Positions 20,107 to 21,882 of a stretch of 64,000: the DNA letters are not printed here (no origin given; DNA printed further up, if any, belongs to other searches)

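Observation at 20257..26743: sbcD-sbcC embedded in a four-gene nuclease operon: DUF429-like, SbcD, SbcC, DUF2779-like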

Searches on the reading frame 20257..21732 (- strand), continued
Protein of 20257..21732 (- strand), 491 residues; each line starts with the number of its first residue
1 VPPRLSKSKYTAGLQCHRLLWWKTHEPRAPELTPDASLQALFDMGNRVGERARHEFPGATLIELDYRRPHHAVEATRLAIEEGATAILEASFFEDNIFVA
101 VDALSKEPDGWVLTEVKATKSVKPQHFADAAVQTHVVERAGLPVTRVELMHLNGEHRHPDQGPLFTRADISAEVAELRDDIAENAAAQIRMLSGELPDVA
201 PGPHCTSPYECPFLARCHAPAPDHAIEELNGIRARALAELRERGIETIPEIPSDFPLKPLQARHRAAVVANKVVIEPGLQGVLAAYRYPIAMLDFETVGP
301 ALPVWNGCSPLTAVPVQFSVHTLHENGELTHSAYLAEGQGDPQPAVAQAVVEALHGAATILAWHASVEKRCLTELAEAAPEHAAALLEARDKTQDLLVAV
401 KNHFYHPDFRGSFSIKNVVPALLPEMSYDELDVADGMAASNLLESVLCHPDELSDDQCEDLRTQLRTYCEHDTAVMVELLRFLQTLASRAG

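Call 62: search_protein_families(library=padloc, alignment_id=A7, max_evalue=0.000001)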
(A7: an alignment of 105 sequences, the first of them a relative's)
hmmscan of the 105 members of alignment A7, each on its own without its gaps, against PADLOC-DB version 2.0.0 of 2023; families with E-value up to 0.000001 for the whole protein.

A. member 1, L001:9188-9895:+ (236 aa): 0 families

B. families by the number of members that match (of 105 scanned): 25 families
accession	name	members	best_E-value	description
PDLC04134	mad2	7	3.3e-26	mads_2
PDLC05061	PDC-S65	2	4.8e-131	-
PDLC05060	PDC-S65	2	2.8e-76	-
PDLC02419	Aga_SIR2-PNTD1-PNTD2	2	2.5e-25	Class I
PDLC02401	Aga_SIR2-PNTD1-PNTD2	2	2.6e-19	Class I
PDLC02384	pAgo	2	3.9e-18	-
PDLC02420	Aga_SIR2-PNTD1-PNTD2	2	1.6e-16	Class I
PDLC05021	PDC-S44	2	1.9e-10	-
PDLC03040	REase_I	1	7.6e-92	Type I restriction enzyme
PDLC03041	REase_I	1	3.4e-74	Type I restriction enzyme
PDLC03044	REase_I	1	3.6e-59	Type I restriction enzyme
PDLC03048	REase_I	1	2.8e-36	Type I restriction enzyme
PDLC04135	mad3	1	3.4e-34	mads_3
PDLC03045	REase_I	1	1.2e-21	Type I restriction enzyme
PDLC03046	REase_I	1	3.5e-21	Type I restriction enzyme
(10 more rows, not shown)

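Call 63: predict_structure(alignment_id=A5)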
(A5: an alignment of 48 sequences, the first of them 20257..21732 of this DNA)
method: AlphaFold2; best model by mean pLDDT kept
length: 491 residues; sequences in the alignment: 48
mean_pLDDT: 94.6   pTM: 0.88
mean pLDDT of the five models: 94.6, 94.1, 94.1, 93.0, 92.1
residues with pLDDT >= 90: 438; 70-90: 51; 50-70: 2; < 50: 0
segments of 3 or more residues with pLDDT < 50: none
pLDDT, mean of each block of 10 residues (from residue 1): 90 96 94 88 94 96 92 98 98 97 97 97 95 98 98 93 94 96 97 94 90 88 92 93 96 95 96 93 96 97 92 96 97 92 97 98 98 97 99 96 95 94 94 90 93 94 97 97 89 59
secondary structure, 60 per line:
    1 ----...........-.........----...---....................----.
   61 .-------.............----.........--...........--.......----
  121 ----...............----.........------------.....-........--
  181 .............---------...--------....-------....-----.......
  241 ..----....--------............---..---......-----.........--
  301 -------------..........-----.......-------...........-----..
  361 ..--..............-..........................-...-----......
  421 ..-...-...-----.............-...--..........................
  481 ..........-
elements in order: H7-15 H17-25 H36-55 H69-81 E86-94 E97-107 E110-116 H125-139 E144-152 E165-169 H171-178 H181-193 H214-217 H234-242 H259-270 H279-284 E290-298 E314-323 E329-335 H343-353 E359-362 H365-378 H380-392 E393-395 H396-403 H415-422 H436-448 H455-490

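Call 68: fold_search(model_id=the predicted structure, library=pdb)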
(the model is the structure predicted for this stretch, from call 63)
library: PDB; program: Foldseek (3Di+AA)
matches with E <= 10: 817; with E <= 0.001: 3
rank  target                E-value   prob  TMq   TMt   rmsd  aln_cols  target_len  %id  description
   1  7mi5_A                2.3e-04  1.00  0.27  0.24  12.5       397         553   10  Asymmetrical PAM-Non PAM prespacer bound Cas4/Cas1/Cas2 complex (released 2021-11-17)
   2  3h4r                  4.0e-04  1.00  0.24  0.46  10.1       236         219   12  Crystal structure of E. coli RecE exonuclease (released 2009-05-26)
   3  3sm4_B                7.2e-04  1.00  0.23  0.45   6.5       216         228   10  Crystal Structure of the K131A Mutant of Lambda Exonuclease in Complex with a 5'-Phosphorylated 14-mer/12-mer Duplex a (released 2011-07-20)
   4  4r5q                  1.0e-03  1.00  0.22  0.45   7.1       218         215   16  Crystal structure and nuclease activity of the CRISPR-associated Cas4 protein Pcal_0546 from Pyrobaculum calidifontis co (released 2014-09-17)
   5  7mi4_A                1.4e-03  1.00  0.28  0.25   5.7       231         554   12  Symmetrical PAM-PAM prespacer bound Cas4/Cas1/Cas2 complex (released 2021-11-17)
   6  5zyv_A                1.4e-03  1.00  0.21  0.43  10.8       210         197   11  Crystal structure of human MGME1 with single strand DNA2 and Ca2+ (released 2018-09-19)
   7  1avq_A                1.7e-03  1.00  0.23  0.45   6.6       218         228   10  TOROIDAL STRUCTURE OF LAMBDA EXONUCLEASE DETERMINED AT 2.4 ANGSTROMS (released 1998-03-18)
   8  6m9k_B                2.0e-03  1.00  0.24  0.46   6.5       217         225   10  Crystal structure of lambda exonuclease in complex with the Red beta C-terminal domain (released 2019-01-02)
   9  3slp_A                2.6e-03  1.00  0.24  0.47   5.7       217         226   10  Crystal Structure of Lambda Exonuclease in Complex with a 12 BP Symmetric DNA Duplex (released 2011-07-20)
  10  1avq_C                5.4e-03  0.95  0.17  0.32  14.1       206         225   11  TOROIDAL STRUCTURE OF LAMBDA EXONUCLEASE DETERMINED AT 2.4 ANGSTROMS (released 1998-03-18)
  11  8xa9_B                6.7e-03  0.99  0.18  0.35   9.8       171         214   12  Human MGME1 in complex with 5'-overhang DNA (released 2024-03-20)
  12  5zyt_B                7.5e-03  1.00  0.19  0.37   9.3       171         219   13  Crystal structure of human MGME1 with 3' overhang double strand DNA3 (released 2018-09-19)
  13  5mdn_A                7.9e-03  0.87  0.25  0.17  21.9       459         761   12  Structure of the family B DNA polymerase from the hyperthermophilic archaeon Pyrobaculum calidifontis (released 2016-12-14)
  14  9kqh_A                8.8e-03  0.99  0.22  0.15   7.6       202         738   10  Crystal structure of Finegoldia magna DinG in complex with ssDNA and ADPNP (released 2025-12-03)
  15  5zyt_A                9.8e-03  1.00  0.23  0.46   9.6       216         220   12  Crystal structure of human MGME1 with 3' overhang double strand DNA3 (released 2018-09-19)
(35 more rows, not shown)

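Call 72: search_dna_similar(query=window:20257-21732:-, collection=plasmids, mode=protein, max_rows=15)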
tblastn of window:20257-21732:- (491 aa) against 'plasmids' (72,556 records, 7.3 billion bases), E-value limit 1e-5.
Records with a match: 31; places in all: 31; records where one place covers at least 80% of the query: 29.
Best place of each record, by identity: <60% 31.
By first word of the organism name: Aliarcobacter 6; Arcobacter 5; Croceicoccus 3; Helicobacter 3; Salinibacter 2; Burkholderia 2; Sphingobium 1; Hydrogenimonas 1; Azospirillum 1; Paraburkholderia 1; and 6 more.
By predicted mobility (MOB-suite, as given by PLSDB): non-mobilizable 26; conjugative 3; mobilizable 2.
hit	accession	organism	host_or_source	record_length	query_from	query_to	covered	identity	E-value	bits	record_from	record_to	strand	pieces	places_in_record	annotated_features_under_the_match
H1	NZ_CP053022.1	Sphingobium yanoikuyae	whole organism,River sediment ...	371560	5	485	98%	34.1%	2e-52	198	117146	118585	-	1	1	DUF2779 domain-containing protein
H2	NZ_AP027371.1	Hydrogenimonas cancrithermarum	-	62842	5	484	98%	34.1%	3e-45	177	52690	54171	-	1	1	DUF2779 domain-containing protein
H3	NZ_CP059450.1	Azospirillum brasilense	Prokaryotes,soil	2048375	1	491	100%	33.3%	1e-56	210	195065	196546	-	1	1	none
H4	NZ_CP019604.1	Croceicoccus marinus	-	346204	5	491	99%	33.3%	2e-49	189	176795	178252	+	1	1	DUF2779 domain-containing protein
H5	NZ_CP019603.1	Croceicoccus marinus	-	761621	5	483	98%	32.7%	4e-47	182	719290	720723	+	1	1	DUF2779 domain-containing protein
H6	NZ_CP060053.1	Croceicoccus marinus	prokaryote,marine sediment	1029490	5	483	98%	32.7%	4e-47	182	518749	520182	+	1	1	none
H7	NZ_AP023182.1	Paraburkholderia sp. PGU19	Physopelta gutta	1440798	5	483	98%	32.6%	1e-48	187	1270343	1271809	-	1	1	record has no annotation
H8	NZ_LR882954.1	Planktothrix agardhii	-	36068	1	487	99%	32.1%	6e-55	206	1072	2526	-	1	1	DUF2779 domain-containing protein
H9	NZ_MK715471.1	Aliarcobacter cryaerophilus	Greenshell mussel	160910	4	486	98%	32.1%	8e-61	223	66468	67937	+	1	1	DUF2779 domain-containing protein | ATP-binding protein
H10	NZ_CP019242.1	Rhodoferax antarcticus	Whole organism,environment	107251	5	483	98%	32.1%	4e-45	176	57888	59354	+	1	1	DUF2779 domain-containing protein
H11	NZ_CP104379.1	Aliarcobacter butzleri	poultry meat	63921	1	487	99%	31.5%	3e-65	236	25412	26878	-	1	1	DUF2779 domain-containing protein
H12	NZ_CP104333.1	Aliarcobacter butzleri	poultry meat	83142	1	487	99%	31.5%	3e-65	236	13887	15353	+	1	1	DUF2779 domain-containing protein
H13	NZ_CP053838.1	Aliarcobacter faecis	Cell culture,Human septic tank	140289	4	486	98%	31.7%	4e-58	215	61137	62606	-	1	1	DUF2779 domain-containing protein | hypothetical protein (x2)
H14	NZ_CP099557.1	Aliarcobacter cryaerophilus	Chicken meat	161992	4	484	98%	31.8%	2e-59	218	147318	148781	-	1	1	DUF2779 domain-containing protein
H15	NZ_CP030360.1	Salinibacter ruber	-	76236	2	488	99%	31.4%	1e-52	199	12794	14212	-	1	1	DUF2779 domain-containing protein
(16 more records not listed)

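Call 73: search_dna_similar(query=window:20257-21732:-, collection=phages, mode=protein, max_rows=15)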
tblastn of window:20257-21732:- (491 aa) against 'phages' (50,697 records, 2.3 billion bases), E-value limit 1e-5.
No match.

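Call 74: get_annotated_region(hit=H1, flank=6000)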
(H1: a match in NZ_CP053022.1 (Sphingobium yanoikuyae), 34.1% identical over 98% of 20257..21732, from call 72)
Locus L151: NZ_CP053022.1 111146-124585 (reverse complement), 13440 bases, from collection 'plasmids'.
description: Sphingobium yanoikuyae strain YC-XJ2 plasmid p-A-Sy, complete sequence
organism: Sphingobium yanoikuyae (NCBI taxid 13690)
taxonomy: Bacteria; Pseudomonadota; Alphaproteobacteria; Sphingomonadales; Sphingomonadaceae; Sphingobium; Sphingobium yanoikuyae
host: -; source: whole organism,River sediment contaminated by e-waste; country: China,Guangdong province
typing (MOB-suite, as given by PLSDB): non-mobilizable; replicon rep_cluster_543
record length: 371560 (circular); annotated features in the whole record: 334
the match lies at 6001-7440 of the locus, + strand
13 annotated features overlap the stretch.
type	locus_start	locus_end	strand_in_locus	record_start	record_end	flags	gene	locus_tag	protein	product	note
CDS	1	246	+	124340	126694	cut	-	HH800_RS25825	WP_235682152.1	Tn3 family transposase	-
CDS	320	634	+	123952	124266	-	-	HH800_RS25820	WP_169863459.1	hypothetical protein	-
CDS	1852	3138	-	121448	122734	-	-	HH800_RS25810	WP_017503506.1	PD-(D/E)XK nuclease family protein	-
CDS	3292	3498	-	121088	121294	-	-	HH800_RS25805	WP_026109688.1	hypothetical protein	-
CDS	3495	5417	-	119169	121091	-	-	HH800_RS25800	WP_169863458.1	ATP-binding protein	-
CDS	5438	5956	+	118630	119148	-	-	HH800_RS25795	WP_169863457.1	WYL domain-containing protein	-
CDS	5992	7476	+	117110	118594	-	-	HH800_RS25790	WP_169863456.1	DUF2779 domain-containing protein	-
CDS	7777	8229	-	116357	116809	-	-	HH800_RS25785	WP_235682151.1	5'-nucleotidase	GO:0009117 - nucleotide metabolic process [Evidence IEA]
CDS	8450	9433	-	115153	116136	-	-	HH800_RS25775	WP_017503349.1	WYL domain-containing protein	-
CDS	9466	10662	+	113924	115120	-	-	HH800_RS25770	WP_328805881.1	TM0106 family RecB-like putative nuclease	-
CDS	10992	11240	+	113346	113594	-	-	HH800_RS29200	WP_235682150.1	hypothetical protein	-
CDS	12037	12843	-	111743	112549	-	istB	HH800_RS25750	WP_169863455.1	IS21-like element helper ATPase IstB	-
CDS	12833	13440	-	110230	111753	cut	istA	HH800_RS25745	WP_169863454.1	IS21 family transposase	-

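Call 75: get_annotated_region(hit=H11, flank=6000)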
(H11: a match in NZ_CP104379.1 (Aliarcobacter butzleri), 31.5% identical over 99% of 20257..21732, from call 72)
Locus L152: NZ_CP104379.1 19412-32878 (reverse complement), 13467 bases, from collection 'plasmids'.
description: Aliarcobacter butzleri strain P1100 plasmid p63_DSM_105472, complete sequence
organism: Aliarcobacter butzleri (NCBI taxid 28197)
taxonomy: Bacteria; Campylobacterota; Epsilonproteobacteria; Campylobacterales; Arcobacteraceae; Aliarcobacter; Aliarcobacter butzleri
host: -; source: poultry meat; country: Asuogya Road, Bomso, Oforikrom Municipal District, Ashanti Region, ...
typing (MOB-suite, as given by PLSDB): non-mobilizable
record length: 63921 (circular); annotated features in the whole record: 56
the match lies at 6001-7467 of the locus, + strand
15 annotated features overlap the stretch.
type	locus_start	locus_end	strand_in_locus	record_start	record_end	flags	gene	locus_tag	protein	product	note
CDS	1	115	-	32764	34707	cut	-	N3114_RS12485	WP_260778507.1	ATP-dependent endonuclease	-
CDS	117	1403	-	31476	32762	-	-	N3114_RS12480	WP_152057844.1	DUF2130 domain-containing protein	-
CDS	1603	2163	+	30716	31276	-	-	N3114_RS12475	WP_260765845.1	recombinase family protein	GO:0006310 - DNA recombination [Evidence IEA]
CDS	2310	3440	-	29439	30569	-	-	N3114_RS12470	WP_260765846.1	hypothetical protein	-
CDS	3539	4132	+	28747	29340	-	-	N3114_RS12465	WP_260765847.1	hypothetical protein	-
CDS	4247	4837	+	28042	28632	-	-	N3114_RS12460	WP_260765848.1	DnaB helicase C-terminal domain-containing protein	-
CDS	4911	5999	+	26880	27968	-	-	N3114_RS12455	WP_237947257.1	PD-(D/E)XK nuclease family protein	-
CDS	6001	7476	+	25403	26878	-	-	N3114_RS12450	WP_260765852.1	DUF2779 domain-containing protein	-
CDS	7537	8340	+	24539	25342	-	-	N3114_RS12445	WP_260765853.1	WYL domain-containing protein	-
CDS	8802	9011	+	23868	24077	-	-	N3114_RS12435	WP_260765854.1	hypothetical protein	-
CDS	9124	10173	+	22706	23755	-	-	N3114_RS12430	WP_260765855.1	IS630 family transposase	-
CDS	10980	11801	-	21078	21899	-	-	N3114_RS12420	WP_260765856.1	serine hydrolase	GO:0030655 - beta-lactam antibiotic catabolic process [Evidence IEA]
CDS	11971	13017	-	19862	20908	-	-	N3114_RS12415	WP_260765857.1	PAS domain-containing sensor histidine kinase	GO:0007165 - signal transduction [Evidence IEA]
CDS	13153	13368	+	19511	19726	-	-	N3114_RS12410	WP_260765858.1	hypothetical protein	-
CDS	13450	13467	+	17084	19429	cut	-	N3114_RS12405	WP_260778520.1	methyl-accepting chemotaxis protein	GO:0007165 - signal transduction [Evidence IEA]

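Call 76: get_annotated_region(hit=H8, flank=6000)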
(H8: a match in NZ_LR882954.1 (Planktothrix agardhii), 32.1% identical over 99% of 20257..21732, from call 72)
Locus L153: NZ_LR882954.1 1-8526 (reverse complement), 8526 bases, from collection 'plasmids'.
description: Planktothrix agardhii strain No.976 plasmid p2
organism: Planktothrix agardhii (NCBI taxid 1160)
taxonomy: Bacteria; Cyanobacteriota; Cyanophyceae; Oscillatoriales; Microcoleaceae; Planktothrix; Planktothrix agardhii
host: -; source: -; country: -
typing (MOB-suite, as given by PLSDB): non-mobilizable
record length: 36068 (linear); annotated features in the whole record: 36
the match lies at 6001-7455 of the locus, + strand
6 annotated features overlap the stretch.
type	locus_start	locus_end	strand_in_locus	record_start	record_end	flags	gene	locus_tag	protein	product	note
CDS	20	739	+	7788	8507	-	-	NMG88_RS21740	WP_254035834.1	hypothetical protein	-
CDS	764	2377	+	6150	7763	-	-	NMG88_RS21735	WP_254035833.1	hypothetical protein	-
CDS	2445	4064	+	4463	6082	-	-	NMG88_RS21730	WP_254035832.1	DEAD/DEAH box helicase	-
CDS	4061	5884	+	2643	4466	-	-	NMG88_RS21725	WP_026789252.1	ATP-binding protein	-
CDS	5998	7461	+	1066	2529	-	-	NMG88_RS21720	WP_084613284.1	DUF2779 domain-containing protein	-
CDS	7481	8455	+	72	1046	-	-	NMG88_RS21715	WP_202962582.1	phospholipase D family protein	-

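Call 77: get_annotated_region(hit=H15, flank=6000)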
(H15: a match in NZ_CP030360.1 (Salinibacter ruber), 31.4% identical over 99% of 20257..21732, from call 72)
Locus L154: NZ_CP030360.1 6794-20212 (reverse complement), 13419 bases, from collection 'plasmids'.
description: Salinibacter ruber strain SP38 plasmid pSR76, complete sequence
organism: Salinibacter ruber (NCBI taxid 146919)
taxonomy: Bacteria; Rhodothermota; Rhodothermia; Rhodothermales; Salinibacteraceae; Salinibacter; Salinibacter ruber
host: -; source: -; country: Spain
typing (MOB-suite, as given by PLSDB): non-mobilizable
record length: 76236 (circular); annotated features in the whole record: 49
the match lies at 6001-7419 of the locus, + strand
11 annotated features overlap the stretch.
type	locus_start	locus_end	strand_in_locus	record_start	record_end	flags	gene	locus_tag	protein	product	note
CDS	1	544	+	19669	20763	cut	-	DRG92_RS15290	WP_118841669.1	NAD-binding protein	GO:0006813 - potassium ion transport [Evidence IEA]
CDS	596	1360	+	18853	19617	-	-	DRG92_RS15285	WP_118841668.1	NAD-binding protein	GO:0006813 - potassium ion transport [Evidence IEA]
CDS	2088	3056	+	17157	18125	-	-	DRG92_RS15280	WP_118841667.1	ion transporter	GO:0034220 - monoatomic ion transmembrane transport [Evidence IEA]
CDS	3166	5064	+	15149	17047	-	-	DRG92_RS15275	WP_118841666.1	DUF3320 domain-containing protein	-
CDS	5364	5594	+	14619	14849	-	-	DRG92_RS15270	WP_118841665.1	hypothetical protein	-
CDS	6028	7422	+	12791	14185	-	-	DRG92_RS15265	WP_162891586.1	DUF2779 domain-containing protein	-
CDS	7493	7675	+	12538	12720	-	-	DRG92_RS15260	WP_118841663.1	hypothetical protein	-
CDS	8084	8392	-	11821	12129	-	rmuC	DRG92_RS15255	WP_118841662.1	DNA recombination protein RmuC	-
CDS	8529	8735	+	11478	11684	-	-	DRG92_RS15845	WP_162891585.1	hypothetical protein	-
CDS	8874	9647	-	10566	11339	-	-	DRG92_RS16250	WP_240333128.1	nuclease domain-containing protein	-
CDS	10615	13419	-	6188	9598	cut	-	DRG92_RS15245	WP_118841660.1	DUF3578 domain-containing protein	-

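Call 78: search_protein_families(library=pfam, proteins=[L153:4061-5884:+, L151:3495-5417:-, L153:2445-4064:+, L152:4911-5999:+, L151:1852-3138:-, L153:7481-8455:+, L154:3166-5064:+], max_evalue=0.001)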
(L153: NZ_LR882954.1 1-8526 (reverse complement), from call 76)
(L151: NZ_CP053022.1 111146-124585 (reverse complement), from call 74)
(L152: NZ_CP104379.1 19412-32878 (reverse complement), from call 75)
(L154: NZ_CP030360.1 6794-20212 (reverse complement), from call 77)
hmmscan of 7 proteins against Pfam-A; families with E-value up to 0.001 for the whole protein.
L153:4061-5884:+ (607 aa): 2 families
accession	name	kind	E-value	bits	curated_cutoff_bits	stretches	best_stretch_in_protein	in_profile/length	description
PF13589.12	HATPase_c_3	-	2.9e-20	73.1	25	1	27-157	4-124/137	Histidine kinase-, DNA gyrase B-, and HSP90-like ATPase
PF02518.31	HATPase_c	-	0.00013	22.9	26.4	1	28-111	8-80/111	Histidine kinase-, DNA gyrase B-, and HSP90-like ATPase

L151:3495-5417:- (640 aa): 23 families
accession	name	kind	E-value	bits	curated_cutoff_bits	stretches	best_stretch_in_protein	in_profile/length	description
PF00004.35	AAA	-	2.5e-34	119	21.2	2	422-544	1-130/131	ATPase family associated with various cellular activities (AAA)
PF13191.12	AAA_16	-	9.2e-13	49.5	32.6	2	181-260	15-96/167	AAA ATPase domain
PF13401.12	AAA_22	-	1.2e-10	42.3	27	0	192-279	7-77/130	AAA domain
PF07728.20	AAA_5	-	4.9e-10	40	22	0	421-487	1-76/139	AAA domain (dynein-related subfamily)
PF13238.12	AAA_18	-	1.3e-07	32.5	29.4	0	193-221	1-31/128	AAA domain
PF02367.23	TsaE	-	4.8e-07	30.2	26.6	0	408-446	10-48/128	Threonylcarbamoyl adenosine biosynthesis protein TsaE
PF05729.18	NACHT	-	8e-07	29.5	26.7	0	422-444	3-25/167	NACHT domain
PF14532.12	Sigma54_activ_2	-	1e-06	29.5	25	0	407-451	9-53/138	Sigma-54 interaction domain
PF05496.18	RuvB_N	-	1.2e-06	28.8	27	0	420-486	34-93/159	Holliday junction DNA helicase RuvB P-loop domain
PF00158.32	Sigma54_activat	-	1.8e-06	28.2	20.2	0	411-440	14-43/168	Sigma-54 interaction domain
PF13671.12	AAA_33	-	2e-06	28.6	27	0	193-329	2-121/143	AAA domain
PF20720.3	nSTAND3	-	2e-06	28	27.2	0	421-443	19-41/155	Novel STAND NTPase 3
PF06414.18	Zeta_toxin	-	3.5e-06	27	22.3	0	186-224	12-50/199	Zeta toxin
PF13479.12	AAA_24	-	6.8e-06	26.5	27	0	419-449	2-32/195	AAA domain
PF00910.28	RNA_helicase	-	6.9e-06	26.9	21.5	0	422-447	1-26/105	RNA helicase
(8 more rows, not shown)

L153:2445-4064:+ (539 aa): 4 families
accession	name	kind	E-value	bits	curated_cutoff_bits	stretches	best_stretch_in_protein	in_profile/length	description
PF04851.21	ResIII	-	1.7e-23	83.8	22.5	1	134-303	2-163/164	Type III restriction enzyme, res subunit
PF00271.37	Helicase_C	-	2e-15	57.5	23.5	1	396-498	10-108/110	Helicase conserved C-terminal domain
PF00270.35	DEAD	-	9.7e-13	48.6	26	1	141-307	5-165/167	DEAD/DEAH box helicase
PF18766.7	SWI2_SNF2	-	4.2e-05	23.7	26.7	1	139-312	1-164/221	SWI2/SNF2 ATPase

L152:4911-5999:+ (362 aa): 1 family
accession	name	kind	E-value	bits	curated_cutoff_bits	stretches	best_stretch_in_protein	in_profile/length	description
PF14281.12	PDDEXK_4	-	3.6e-26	92.7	22.3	1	32-200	2-182/183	PD-(D/E)XK nuclease superfamily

L151:1852-3138:- (428 aa): 1 family
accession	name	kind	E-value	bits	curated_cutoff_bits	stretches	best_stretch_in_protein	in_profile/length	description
PF14281.12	PDDEXK_4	-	1.5e-14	54.8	22.3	1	59-226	2-162/183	PD-(D/E)XK nuclease superfamily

L153:7481-8455:+ (324 aa): 1 family
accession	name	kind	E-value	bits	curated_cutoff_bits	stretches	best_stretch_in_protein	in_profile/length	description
PF13091.12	PLDc_2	-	9.4e-05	22.7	27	1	82-136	79-129/132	PLD-like domain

L154:3166-5064:+ (632 aa): 1 family
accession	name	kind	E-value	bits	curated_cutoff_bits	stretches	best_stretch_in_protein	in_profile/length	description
PF11784.13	DUF3320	-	1.7e-21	76.4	25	2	469-515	3-50/50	Protein of unknown function (DUF3320)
